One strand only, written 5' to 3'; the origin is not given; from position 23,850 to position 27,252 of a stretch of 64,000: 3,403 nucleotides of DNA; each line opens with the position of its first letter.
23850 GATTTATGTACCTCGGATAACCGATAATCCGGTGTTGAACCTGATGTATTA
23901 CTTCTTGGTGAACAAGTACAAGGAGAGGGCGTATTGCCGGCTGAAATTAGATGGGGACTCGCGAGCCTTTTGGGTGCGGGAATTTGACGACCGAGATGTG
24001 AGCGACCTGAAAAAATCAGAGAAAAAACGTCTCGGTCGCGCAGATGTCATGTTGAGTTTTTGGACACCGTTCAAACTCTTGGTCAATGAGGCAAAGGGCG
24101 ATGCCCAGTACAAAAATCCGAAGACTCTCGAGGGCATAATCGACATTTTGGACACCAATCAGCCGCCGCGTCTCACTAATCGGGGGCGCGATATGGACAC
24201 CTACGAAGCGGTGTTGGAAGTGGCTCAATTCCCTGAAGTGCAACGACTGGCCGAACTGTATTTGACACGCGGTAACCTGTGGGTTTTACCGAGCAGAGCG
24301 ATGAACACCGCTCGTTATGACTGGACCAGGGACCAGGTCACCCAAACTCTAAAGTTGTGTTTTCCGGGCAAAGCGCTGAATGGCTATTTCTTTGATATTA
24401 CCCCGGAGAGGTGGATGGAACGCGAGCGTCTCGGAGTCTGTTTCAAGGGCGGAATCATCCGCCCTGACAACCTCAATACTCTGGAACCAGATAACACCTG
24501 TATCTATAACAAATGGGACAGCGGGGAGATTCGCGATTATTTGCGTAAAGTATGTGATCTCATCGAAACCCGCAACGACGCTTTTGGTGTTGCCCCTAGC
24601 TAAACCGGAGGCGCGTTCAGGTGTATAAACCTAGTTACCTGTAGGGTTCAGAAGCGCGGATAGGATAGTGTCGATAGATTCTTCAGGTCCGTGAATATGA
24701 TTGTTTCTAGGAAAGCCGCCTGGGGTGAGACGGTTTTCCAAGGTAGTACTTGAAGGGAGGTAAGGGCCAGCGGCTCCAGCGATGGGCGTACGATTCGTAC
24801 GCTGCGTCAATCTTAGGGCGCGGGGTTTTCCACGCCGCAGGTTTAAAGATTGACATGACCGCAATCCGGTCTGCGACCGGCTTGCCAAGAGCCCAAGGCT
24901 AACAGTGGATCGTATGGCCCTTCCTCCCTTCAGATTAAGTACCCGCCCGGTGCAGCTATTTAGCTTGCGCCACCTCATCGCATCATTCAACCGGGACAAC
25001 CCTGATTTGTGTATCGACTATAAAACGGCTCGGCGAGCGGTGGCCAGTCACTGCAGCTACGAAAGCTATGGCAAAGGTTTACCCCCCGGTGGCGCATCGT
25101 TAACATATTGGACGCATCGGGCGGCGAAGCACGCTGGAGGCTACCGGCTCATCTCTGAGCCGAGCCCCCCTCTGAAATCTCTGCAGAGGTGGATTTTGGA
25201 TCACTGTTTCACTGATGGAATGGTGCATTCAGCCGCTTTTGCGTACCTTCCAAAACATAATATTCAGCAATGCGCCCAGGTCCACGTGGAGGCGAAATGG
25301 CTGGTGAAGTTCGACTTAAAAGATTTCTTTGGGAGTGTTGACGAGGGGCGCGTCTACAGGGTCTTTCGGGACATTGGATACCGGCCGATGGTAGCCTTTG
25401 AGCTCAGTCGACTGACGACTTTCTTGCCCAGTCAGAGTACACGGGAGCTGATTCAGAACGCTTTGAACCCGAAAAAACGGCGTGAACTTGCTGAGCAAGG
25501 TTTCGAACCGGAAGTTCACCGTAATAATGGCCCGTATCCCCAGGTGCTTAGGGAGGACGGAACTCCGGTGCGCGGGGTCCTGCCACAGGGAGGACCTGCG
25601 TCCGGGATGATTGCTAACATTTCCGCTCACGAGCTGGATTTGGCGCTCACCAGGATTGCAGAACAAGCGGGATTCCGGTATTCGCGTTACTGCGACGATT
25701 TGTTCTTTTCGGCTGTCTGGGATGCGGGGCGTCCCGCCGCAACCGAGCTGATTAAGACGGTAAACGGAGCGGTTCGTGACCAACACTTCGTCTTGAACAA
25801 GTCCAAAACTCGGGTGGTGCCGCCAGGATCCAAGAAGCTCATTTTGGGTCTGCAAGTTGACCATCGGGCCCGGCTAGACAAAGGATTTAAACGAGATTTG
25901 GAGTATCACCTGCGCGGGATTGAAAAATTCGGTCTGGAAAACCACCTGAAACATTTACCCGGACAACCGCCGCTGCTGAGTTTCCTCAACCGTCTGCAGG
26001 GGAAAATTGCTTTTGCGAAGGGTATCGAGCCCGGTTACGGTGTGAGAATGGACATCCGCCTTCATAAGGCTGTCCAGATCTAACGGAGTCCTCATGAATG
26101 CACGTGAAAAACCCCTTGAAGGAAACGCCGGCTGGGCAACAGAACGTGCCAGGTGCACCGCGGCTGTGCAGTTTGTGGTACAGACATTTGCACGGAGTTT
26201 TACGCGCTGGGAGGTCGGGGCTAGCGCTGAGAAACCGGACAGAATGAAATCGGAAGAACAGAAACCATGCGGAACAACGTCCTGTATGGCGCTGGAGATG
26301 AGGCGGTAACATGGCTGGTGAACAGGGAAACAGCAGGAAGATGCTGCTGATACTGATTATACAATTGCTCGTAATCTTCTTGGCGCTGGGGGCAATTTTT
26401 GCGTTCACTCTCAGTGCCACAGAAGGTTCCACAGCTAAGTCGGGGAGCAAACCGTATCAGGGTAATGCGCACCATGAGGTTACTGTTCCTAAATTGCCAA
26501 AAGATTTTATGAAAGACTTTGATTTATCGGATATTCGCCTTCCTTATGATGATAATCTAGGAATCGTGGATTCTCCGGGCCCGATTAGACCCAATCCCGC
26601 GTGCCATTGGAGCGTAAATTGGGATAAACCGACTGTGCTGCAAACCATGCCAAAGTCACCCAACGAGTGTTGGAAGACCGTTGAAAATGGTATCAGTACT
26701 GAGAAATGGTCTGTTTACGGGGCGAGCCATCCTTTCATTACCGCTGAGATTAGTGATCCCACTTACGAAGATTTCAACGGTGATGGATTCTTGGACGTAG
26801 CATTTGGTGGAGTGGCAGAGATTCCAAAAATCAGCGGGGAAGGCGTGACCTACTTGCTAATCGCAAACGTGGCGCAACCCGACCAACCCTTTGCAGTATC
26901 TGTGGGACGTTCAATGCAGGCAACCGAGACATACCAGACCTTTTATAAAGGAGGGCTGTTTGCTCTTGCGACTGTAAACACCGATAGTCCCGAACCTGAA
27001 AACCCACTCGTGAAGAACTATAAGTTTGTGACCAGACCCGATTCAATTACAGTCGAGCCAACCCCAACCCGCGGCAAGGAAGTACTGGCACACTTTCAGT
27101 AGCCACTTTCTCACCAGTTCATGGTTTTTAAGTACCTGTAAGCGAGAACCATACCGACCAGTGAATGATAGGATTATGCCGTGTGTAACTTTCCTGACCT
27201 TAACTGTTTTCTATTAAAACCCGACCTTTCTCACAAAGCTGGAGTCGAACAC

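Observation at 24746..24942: Inverted-repeat-bounded structured non-coding region immediately 5' of the RT, resembling a retron msr/msd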

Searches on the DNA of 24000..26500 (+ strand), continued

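Call 95: search_with_rna_model(model_id=R1, sources=[L060, L075, L072, L099, L017, L004, L003, L063, L079, L061, L055], filters=off, max_evalue=10)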
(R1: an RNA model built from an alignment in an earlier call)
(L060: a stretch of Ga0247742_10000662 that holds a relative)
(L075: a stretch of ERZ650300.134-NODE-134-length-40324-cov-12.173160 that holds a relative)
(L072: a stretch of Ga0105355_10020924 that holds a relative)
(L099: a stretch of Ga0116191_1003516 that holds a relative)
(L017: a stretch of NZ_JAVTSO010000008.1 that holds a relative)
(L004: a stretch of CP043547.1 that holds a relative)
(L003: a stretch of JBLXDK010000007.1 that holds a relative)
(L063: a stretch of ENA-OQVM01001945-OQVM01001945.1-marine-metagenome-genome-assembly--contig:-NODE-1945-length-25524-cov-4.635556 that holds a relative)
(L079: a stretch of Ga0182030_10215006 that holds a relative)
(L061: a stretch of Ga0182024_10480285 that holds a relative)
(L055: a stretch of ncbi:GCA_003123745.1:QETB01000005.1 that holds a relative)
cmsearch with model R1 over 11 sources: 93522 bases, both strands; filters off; matches with E-value up to 10: 131.
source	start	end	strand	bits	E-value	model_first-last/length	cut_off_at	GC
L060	4686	4761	+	17.2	0.00045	1-209/209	no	0.59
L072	2187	2267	-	14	0.0044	1-209/209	no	0.41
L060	4683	4758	-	13.9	0.0046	1-209/209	no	0.61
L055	3974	4029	+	13.8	0.0049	1-209/209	no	0.52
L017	1279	1342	+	13.5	0.0065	1-209/209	no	0.31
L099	4727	4785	+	12.3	0.015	1-209/209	no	0.42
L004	5225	5292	-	11.2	0.034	1-209/209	no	0.31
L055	3968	4029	-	11.2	0.034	1-209/209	no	0.55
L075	7612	7715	-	11.2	0.034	1-209/209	no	0.6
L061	235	295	+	10.3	0.061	1-209/209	no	0.62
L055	5800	5845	+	10.3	0.064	1-209/209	no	0.63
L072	2205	2278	+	9.6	0.1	1-209/209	no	0.42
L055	6714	6823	+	9.6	0.1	1-209/209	no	0.58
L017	1276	1337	-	9.5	0.11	1-209/209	no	0.31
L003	12376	12429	-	9.4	0.12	1-209/209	no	0.48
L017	10664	10724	-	8.5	0.22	1-209/209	no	0.31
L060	5111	5218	+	8.2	0.29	1-209/209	no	0.48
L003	1183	1219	+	8.1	0.3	78-114/209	no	0.27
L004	2769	2841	-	7.8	0.38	1-209/209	no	0.53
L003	12376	12439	+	7.8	0.39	1-209/209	no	0.47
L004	5229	5295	+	7.2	0.56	1-209/209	no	0.31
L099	167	247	+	7.2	0.57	1-209/209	no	0.42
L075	7617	7716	+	7.1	0.6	1-209/209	no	0.61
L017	5948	5993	+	7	0.66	1-209/209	no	0.3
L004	2773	2843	+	7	0.66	1-209/209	no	0.55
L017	10666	10725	+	6.9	0.69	1-209/209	no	0.3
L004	9617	9688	+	6.7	0.85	1-209/209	no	0.44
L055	5433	5487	-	6.6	0.86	1-209/209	no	0.51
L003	8387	8484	+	6.5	0.92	1-209/209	no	0.54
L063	4610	4642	+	6.5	0.92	80-111/209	no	0.61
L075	2237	2331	+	6.5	0.93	1-209/209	no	0.62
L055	5798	5841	-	6.5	0.96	1-209/209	no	0.61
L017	4084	4139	+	6.5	0.98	1-209/209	no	0.34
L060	6005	6083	-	6.4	1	1-209/209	no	0.58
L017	2040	2080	+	6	1.3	1-209/209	no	0.24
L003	5926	5988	+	6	1.4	1-209/209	no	0.41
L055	11626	11714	+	6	1.4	1-209/209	no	0.67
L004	3717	3857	+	5.9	1.5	1-209/209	no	0.58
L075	4897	4981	+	5.8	1.5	1-209/209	no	0.56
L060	6144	6183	+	5.7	1.7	1-209/209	no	0.45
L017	8600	8640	-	5.6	1.8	1-209/209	no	0.37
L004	4725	4794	+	5.6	1.8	1-209/209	no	0.37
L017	7390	7525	-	5.5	1.9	1-209/209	no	0.34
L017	4081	4135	-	5.5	1.9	1-209/209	no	0.35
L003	12697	12793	+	5.5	1.9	1-209/209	no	0.42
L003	762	933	-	5.5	2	1-209/209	no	0.36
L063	4646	4731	+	5.5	2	1-209/209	no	0.64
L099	4732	4774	-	5.5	2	1-209/209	no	0.47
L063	4921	4970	+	5.4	2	1-209/209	no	0.48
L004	5558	5604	+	5.4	2.1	1-209/209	no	0.55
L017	9095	9155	-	5.4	2.1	1-209/209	no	0.28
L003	9190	9262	+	5.3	2.2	1-209/209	no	0.52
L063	5445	5554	-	5.3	2.3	1-209/209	no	0.55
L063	4647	4724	-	5.2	2.4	1-209/209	no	0.65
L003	3733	3786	-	5.2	2.4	1-209/209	no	0.44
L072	3824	3892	+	5.1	2.5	1-209/209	no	0.32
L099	7078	7157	-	5.1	2.6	1-209/209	no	0.41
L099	1678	1758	-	5.1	2.6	1-209/209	no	0.52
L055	1407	1445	+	5.1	2.6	75-117/209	no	0.54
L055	5732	5774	+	5.1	2.6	74-118/209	no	0.49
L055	5176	5232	-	5.1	2.7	1-209/209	no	0.53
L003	762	939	+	5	2.7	1-209/209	no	0.35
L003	6035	6085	-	5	2.7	1-209/209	no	0.27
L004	3646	3702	-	5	2.9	1-209/209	no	0.46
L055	12434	12472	-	4.9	2.9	1-209/209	no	0.44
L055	2313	2363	-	4.9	2.9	1-209/209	no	0.47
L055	715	766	+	4.9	3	1-209/209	no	0.65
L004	9199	9288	+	4.8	3.1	1-209/209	no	0.39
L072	1416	1475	+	4.8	3.3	1-209/209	no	0.2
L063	913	929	+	4.8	3.3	51-67/209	no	0.71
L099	165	244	-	4.7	3.3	1-209/209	no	0.43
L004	5483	5521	+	4.6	3.6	1-209/209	no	0.38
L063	1335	1412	-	4.6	3.8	1-209/209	no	0.62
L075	3853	3884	+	4.6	3.8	80-110/209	no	0.59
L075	4056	4130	-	4.5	3.8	1-209/209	no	0.56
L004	5697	5725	+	4.5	3.9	132-160/209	no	0.66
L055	1681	1728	+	4.5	4.1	1-209/209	no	0.58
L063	3707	3752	-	4.4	4.1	1-209/209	no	0.52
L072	1416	1475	-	4.4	4.3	1-209/209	no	0.2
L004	11862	11905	-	4.4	4.3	1-209/209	no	0.3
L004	4680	4719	-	4.3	4.5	1-209/209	no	0.3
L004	11340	11375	+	4.3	4.6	1-209/209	no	0.33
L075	8086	8145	+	4.3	4.6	1-209/209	no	0.5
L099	824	888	+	4.3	4.7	1-209/209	no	0.49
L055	11728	11768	-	4.2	4.8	121-160/209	no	0.61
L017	6823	6882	-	4.2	4.8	1-209/209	no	0.3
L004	258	302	-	4.2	5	1-209/209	no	0.44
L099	300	368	-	4.2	5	1-209/209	no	0.26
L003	9606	9662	-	4.2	5.1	1-209/209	no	0.44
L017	7606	7651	-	4.1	5.4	1-209/209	no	0.35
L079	635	661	+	4.1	5.4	82-108/209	no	0.56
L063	5176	5242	+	4.1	5.4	1-209/209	no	0.48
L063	5688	5726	+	4.1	5.5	1-209/209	no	0.38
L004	4329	4363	-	4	5.5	1-209/209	no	0.37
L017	8566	8646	+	4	5.8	1-209/209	no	0.35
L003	5599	5662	-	4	5.8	1-209/209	no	0.31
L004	5106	5148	-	4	5.8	1-209/209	no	0.33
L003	8913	8967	-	4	5.9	1-209/209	no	0.56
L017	7393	7526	+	3.9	6.1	1-209/209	no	0.34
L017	11488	11533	+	3.9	6.2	1-209/209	no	0.35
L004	9032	9081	-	3.9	6.3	1-209/209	no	0.4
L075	8082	8145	-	3.8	6.5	1-209/209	no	0.52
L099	6990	7074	+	3.8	6.6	1-209/209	no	0.46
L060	7751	7782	-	3.8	6.6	80-110/209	no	0.69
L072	2845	2884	-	3.7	6.9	1-209/209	no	0.4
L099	1681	1761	+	3.7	7.1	1-209/209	no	0.52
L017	7110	7166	-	3.6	7.5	1-209/209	no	0.18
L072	1316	1399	-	3.6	7.5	1-209/209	no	0.29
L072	229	272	-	3.6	7.6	1-209/209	no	0.23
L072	1951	2000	+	3.6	7.7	1-209/209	no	0.26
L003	5570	5613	+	3.6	7.7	1-209/209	no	0.34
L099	7349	7391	+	3.6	7.7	1-209/209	no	0.3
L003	7185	7223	-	3.5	7.9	1-209/209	no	0.31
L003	3074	3131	-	3.5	8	1-209/209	no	0.22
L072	625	670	+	3.5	8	1-209/209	no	0.37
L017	5945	5990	-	3.5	8.1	1-209/209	no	0.33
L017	11318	11354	+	3.5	8.2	1-209/209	no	0.3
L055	6001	6065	-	3.5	8.3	1-209/209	no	0.58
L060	10442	10500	+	3.4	8.5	1-209/209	no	0.47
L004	12405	12458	+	3.4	8.6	1-209/209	no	0.35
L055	11786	11806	+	3.4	8.7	49-69/209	no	0.81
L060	6753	6865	+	3.3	9.2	1-209/209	no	0.52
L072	2399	2489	+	3.3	9.2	1-209/209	no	0.3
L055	10293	10422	+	3.3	9.2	1-209/209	no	0.55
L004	6218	6241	-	3.3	9.3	137-160/209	no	0.21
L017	3290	3320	+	3.3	9.4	81-109/209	no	0.48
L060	4999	5063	+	3.3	9.5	1-209/209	no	0.58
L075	6504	6555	+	3.2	9.7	1-209/209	no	0.62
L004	841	926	+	3.2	9.8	1-209/209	no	0.38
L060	10443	10493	-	3.2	9.9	1-209/209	no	0.47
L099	6896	6951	-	3.2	10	1-209/209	no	0.25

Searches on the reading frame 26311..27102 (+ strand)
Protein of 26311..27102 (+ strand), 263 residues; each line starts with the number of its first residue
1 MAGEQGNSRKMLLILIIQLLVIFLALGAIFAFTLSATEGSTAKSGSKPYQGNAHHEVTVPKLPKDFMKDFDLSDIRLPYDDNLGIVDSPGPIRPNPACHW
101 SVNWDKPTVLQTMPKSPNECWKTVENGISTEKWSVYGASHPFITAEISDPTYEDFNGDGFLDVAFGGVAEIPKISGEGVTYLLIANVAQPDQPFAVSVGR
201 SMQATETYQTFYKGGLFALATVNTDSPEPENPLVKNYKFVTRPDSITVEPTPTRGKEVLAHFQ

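Call 6: search_protein_families(library=pfam, proteins=[window:26311-27102:+], max_evalue=0.01)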
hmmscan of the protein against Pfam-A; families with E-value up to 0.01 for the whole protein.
window:26311-27102:+ (263 aa): 0 families

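Call 7: search_protein_families(library=padloc, proteins=[window:26311-27102:+], max_evalue=0.01)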
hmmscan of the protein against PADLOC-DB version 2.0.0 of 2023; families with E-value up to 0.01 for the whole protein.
window:26311-27102:+ (263 aa): 0 families

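Call 8: search_protein_families(library=ncbifam, proteins=[window:26311-27102:+], max_evalue=0.01)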
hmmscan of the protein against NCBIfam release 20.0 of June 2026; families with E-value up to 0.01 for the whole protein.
window:26311-27102:+ (263 aa): 0 families

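Call 47: search_protein_families(library=padloc, proteins=[window:26311-27102:+], max_evalue=10)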
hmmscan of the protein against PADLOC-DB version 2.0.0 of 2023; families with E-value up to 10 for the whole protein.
window:26311-27102:+ (263 aa): 0 families

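Call 71: find_homologous_proteins(query=window:26311-27102:+, max_evalue=0.001)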
Query window:26311-27102:+ (263 aa): 4 proteins with E <= 0.001 among 661 candidates.
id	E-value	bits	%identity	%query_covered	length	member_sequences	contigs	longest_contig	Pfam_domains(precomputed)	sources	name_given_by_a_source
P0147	1.1e-176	604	100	100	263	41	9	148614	-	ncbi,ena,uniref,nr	ncbi:hypothetical protein [uncultured Mobiluncus sp.]|uniref:hypothetical protein n=1 Tax=uncultured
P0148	1.7e-150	518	87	100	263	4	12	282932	-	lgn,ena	-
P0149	5.4e-150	516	88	100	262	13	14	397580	-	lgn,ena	-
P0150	3.8e-140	484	81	100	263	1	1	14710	-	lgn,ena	-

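Call 72: find_encoding_contigs(protein=P0150, flank=8000, max_places=2)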
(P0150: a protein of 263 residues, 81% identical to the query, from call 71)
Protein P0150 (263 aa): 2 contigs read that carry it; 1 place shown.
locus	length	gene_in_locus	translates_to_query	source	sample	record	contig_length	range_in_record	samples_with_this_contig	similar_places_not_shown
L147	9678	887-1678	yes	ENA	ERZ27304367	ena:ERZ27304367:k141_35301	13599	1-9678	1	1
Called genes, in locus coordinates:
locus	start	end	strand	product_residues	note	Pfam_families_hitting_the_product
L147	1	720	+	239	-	?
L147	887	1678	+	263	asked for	-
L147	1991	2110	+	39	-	-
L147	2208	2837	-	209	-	-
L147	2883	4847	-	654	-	PF04122:CW_binding_2, PF01471:PG_binding_1, PF00877:NLPC_P60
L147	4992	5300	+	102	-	-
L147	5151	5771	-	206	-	PF00081:Sod_Fe_N, PF02777:Sod_Fe_C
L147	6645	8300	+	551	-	PF00496:SBP_bac_5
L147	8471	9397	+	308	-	PF19300:BPD_transp_1_N (weak), PF00528:BPD_transp_1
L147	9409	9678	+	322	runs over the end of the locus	PF12911:OppC_N, PF00528:BPD_transp_1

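Call 73: find_encoding_contigs(protein=P0149, flank=8000, max_places=3)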
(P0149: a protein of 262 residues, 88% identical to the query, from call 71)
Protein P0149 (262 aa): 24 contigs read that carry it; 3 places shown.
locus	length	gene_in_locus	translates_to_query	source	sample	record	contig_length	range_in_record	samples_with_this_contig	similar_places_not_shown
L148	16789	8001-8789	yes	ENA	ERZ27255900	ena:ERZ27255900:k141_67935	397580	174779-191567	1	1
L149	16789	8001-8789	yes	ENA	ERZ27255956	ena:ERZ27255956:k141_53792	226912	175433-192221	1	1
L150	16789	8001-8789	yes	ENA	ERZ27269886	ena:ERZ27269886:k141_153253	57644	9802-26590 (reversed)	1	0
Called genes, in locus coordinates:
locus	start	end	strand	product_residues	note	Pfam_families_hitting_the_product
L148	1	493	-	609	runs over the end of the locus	PF00089:Trypsin, PF13365:Trypsin_2, PF04122:CW_binding_2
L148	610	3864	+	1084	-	PF06008:Laminin_I (faint), PF03176:MMPL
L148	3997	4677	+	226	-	PF14110:DUF4282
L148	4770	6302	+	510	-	PF05222:AlaDh_PNT_N, PF01262:AlaDh_PNT_C, PF12769:PNTB_4TM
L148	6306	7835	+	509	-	PF02233:PNTB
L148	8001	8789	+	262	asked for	-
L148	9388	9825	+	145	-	-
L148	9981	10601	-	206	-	PF00081:Sod_Fe_N, PF02777:Sod_Fe_C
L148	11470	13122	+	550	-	PF00496:SBP_bac_5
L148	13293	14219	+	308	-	PF19300:BPD_transp_1_N (weak), PF00528:BPD_transp_1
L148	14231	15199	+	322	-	PF12911:OppC_N, PF00528:BPD_transp_1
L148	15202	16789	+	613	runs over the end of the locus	PF00158:Sigma54_activat (faint), PF01078:Mg_chelatase (faint), PF03193:RsgA_GTPase (faint), PF00005:ABC_tran, PF13304:AAA_21 (weak), PF08352:oligo_HPY, PF00005:ABC_tran, PF02463:SMC_N, +2 more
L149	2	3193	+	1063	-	PF06008:Laminin_I (faint), PF03176:MMPL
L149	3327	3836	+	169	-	-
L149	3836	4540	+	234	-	-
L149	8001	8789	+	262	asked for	-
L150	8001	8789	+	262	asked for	-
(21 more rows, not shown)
